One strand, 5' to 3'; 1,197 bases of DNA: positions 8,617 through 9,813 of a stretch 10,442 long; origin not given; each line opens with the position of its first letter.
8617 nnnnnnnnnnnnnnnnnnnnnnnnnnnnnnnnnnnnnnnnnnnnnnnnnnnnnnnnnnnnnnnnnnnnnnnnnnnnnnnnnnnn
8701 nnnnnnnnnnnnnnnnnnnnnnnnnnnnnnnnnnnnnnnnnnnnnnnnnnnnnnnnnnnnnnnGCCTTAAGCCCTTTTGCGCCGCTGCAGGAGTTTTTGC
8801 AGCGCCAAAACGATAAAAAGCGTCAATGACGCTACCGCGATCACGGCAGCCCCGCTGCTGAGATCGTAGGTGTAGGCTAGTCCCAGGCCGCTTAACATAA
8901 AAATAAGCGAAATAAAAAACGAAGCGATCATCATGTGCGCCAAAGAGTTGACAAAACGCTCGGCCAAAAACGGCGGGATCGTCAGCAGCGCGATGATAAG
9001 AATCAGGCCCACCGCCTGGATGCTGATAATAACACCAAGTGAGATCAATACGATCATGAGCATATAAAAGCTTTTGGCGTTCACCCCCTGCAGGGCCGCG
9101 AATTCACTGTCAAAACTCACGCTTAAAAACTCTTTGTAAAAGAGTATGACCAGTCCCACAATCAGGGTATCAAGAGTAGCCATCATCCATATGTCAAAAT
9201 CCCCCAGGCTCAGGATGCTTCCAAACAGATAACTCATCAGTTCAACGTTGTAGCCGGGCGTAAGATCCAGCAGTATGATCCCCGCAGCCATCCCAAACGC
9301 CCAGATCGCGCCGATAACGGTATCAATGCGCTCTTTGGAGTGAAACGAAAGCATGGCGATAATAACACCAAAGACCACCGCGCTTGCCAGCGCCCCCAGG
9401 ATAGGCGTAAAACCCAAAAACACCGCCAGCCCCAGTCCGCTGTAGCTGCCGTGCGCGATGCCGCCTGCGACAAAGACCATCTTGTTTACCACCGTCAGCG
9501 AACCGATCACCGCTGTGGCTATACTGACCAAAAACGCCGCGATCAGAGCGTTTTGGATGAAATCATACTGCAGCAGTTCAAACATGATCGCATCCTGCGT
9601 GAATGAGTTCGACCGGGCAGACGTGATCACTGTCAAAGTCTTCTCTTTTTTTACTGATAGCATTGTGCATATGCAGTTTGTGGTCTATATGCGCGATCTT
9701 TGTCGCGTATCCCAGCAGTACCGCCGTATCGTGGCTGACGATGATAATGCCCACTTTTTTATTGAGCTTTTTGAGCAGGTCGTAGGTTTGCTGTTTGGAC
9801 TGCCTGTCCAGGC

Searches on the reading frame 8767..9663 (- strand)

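Call 8: search_protein_families(library=pfam, proteins=[window:8767-9663:-], max_evalue=0.01)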
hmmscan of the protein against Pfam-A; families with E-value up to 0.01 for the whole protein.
window:8767-9663:- (298 aa): 2 families
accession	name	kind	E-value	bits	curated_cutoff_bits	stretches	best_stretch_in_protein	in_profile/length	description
PF00950.22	ABC-3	-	7.8e-64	216.1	20.1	1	32-288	1-257/258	ABC 3 transport family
PF01032.23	FecCD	-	2.3e-05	24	26.5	1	40-287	50-309/311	FecCD transport family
